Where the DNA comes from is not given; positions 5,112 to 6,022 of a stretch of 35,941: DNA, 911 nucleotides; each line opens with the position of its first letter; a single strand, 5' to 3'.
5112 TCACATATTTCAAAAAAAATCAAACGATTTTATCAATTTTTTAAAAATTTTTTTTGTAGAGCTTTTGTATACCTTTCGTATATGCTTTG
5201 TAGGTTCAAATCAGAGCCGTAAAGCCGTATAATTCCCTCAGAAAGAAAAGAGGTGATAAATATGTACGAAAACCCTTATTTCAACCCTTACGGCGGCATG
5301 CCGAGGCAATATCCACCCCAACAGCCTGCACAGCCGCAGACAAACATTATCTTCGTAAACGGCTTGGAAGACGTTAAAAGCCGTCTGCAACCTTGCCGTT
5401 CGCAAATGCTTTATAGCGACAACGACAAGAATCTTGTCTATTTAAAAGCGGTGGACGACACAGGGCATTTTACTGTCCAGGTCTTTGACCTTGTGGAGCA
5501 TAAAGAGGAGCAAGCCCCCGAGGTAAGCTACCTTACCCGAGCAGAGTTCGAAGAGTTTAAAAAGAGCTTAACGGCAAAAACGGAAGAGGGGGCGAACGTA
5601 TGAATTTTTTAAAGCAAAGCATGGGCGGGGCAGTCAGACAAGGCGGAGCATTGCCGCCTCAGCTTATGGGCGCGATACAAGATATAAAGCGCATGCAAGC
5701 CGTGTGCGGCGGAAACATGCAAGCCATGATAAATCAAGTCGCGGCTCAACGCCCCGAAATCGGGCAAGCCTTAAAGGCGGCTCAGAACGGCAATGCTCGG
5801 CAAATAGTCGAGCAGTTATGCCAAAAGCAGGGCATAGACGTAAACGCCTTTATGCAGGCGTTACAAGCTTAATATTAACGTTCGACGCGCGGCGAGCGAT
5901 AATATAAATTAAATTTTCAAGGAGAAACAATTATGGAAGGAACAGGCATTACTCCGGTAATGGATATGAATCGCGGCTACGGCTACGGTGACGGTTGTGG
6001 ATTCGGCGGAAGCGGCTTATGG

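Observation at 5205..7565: Terminator-bounded five-gene cassette encoding spore-surface-like proteins (BclA-CTD/C1q-like, YjcZ-like Gly/Cys-rich membrane protein)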

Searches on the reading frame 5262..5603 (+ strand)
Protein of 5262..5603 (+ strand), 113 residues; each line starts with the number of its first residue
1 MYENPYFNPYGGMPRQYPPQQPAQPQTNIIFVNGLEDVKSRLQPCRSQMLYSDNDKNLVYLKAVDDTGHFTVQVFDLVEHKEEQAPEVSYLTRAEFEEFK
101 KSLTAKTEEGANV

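Call 4: search_protein_families(library=pfam, proteins=[window:5262-5603:+], max_evalue=1)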
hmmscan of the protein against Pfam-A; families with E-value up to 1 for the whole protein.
window:5262-5603:+ (113 aa): 1 family
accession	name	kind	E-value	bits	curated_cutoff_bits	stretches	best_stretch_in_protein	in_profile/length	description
PF12622.12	NpwBP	-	0.018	15.9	25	1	4-25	8-29/44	mRNA biogenesis factor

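Call 5: search_protein_families(library=phrogs, proteins=[window:5262-5603:+], max_evalue=0.01)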
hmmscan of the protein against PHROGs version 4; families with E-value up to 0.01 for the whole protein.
window:5262-5603:+ (113 aa): 1 family
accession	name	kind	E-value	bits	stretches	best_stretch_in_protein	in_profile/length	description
phrog_21718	-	unknown function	5.4e-11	43.7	1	16-104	39-138/159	-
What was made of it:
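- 5262..5603 (+): P1. It has a Tyr/Asn/Pro/Gln-rich N-terminal low-complexity segment, a conserved domain of about 60 aa, and a C-terminal amphipathic helix. No hydrophobic segment. phrog_21718, E 5e-11 (call 5).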

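Call 53: search_protein_families(library=ncbifam, proteins=[window:5262-5603:+], max_evalue=1)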
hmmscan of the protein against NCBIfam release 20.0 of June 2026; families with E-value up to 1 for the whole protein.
window:5262-5603:+ (113 aa): 1 family
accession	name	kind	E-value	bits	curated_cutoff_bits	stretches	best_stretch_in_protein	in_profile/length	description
NF033934.1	KCU-star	equivalog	0.14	12.6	85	1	78-112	22-54/57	KCU-star family selenoprotein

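Call 56: search_solved_structures(query=A6, max_evalue=1)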
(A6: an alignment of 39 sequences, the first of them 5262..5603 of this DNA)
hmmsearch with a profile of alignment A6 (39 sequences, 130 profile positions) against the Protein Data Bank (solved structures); distinct sequences matched with E-value up to 1: 9.
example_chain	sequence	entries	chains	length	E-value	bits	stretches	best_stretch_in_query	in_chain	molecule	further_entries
5fv8_A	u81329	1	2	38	0.12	15.5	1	78-108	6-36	FOSW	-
9bk6_A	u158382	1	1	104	0.16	15.1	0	76-119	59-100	B10_CYTX binder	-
9had_C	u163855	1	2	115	0.29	14.3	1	76-121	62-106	DerF21_binder10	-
1ykd_A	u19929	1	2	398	0.45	13.7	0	35-69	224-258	adenylate cyclase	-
7o92_A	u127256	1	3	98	0.65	13.2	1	82-116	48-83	hypothetical protein UY81_C0065G0003 residues 18-54 from Candidatus Giovannonibacteria bac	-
6q22_A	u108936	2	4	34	0.78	12.9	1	96-119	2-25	Coiled-coil Trimer with Glu:Aminobutyric acid:Lys Triad | peptide with Glu:Ala:Lys triad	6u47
2hap_C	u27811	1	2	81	0.79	12.9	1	77-115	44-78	PROTEIN (HEME ACTIVATOR PROTEIN)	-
1hwt_C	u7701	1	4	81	0.79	12.9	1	77-115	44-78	PROTEIN (HEME ACTIVATOR PROTEIN)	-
7zgx_A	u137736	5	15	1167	0.9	12.7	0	84-115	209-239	S-layer protein SlpA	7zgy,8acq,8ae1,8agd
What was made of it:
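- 5262..5603 (+): No PDB relative by profile search (call 56).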

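Call 67: find_homologous_proteins(query=window:5262-5603:+)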
Query window:5262-5603:+ (113 aa): 17 proteins with E <= 0.001 among 20 candidates.
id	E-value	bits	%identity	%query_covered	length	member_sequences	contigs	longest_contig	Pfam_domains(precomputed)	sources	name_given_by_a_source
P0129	1.2e-68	246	97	100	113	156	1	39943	-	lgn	-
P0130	1.8e-67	242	96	100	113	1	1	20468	-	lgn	-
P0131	8.9e-67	240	96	100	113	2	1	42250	-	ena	-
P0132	5.5e-66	237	94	100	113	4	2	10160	-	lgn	-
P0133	3.3e-65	235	95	100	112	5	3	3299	-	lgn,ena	-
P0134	9.7e-65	233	93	100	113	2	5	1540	-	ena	-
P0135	1.1e-64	233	94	100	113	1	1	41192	-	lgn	-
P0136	9.0e-64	230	90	100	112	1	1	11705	-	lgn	-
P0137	1.7e-63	229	93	100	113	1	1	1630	-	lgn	-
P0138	4.0e-62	225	89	100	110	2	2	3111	-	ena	-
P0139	8.9e-56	205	90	100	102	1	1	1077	-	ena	-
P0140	9.1e-53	195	78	100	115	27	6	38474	-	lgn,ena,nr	nr:MAG TPA: hypothetical protein [Caudoviricetes sp.]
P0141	9.1e-52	192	80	100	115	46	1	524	-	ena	-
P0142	7.4e-48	179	74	99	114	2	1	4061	-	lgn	-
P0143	6.3e-46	173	71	100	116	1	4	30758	-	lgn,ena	-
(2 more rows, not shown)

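Call 113: search_protein_families(library=padloc, proteins=[window:5262-5603:+], max_evalue=0.01)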
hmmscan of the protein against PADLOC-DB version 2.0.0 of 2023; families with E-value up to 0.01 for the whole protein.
window:5262-5603:+ (113 aa): 0 families

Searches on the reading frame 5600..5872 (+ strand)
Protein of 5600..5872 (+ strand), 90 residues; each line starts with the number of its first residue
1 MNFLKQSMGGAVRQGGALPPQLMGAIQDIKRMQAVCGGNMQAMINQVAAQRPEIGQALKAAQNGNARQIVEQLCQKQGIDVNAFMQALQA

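Call 4: search_protein_families(library=pfam, proteins=[window:5600-5872:+], max_evalue=1)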
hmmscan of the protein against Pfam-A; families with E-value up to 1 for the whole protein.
window:5600-5872:+ (90 aa): 4 families
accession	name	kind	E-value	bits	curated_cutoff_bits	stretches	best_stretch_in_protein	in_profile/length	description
PF16678.12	UBA_HOIP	-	0.034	14.5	22.4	1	27-89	76-137/152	HOIP UBA domain pair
PF19111.5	DUF5798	-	0.044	14.4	27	1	61-86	50-75/89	Family of unknown function (DUF5798)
PF18114.7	Suv3_N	-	0.075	13.6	24.2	1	63-89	36-62/116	Suv3 helical N-terminal domain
PF04405.19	ScdA_N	-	0.13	12.4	32.5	1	71-90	35-54/56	Domain of Unknown function (DUF542)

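Call 5: search_protein_families(library=phrogs, proteins=[window:5600-5872:+], max_evalue=0.01)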
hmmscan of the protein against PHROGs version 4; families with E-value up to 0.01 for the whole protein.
window:5600-5872:+ (90 aa): 0 families
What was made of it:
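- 5600..5872 (+): P2. A small Gln/Ala/Met-rich protein, probably helical, with no family assignment. Calls 4 and 5 (no significant hit).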

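Call 53: search_protein_families(library=ncbifam, proteins=[window:5600-5872:+], max_evalue=1)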
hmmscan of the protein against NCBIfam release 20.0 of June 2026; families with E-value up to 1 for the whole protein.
window:5600-5872:+ (90 aa): 1 family
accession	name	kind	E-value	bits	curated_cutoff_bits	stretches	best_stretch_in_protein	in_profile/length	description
NF045664.1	XdhC_rel_AOR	equivalog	0.0082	15.5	350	1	28-74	81-131/346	XdhC family aldehyde oxidoreductase maturation factor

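Call 113: search_protein_families(library=padloc, proteins=[window:5600-5872:+], max_evalue=0.01)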
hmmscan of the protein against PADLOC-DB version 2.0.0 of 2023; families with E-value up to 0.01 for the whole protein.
window:5600-5872:+ (90 aa): 0 families
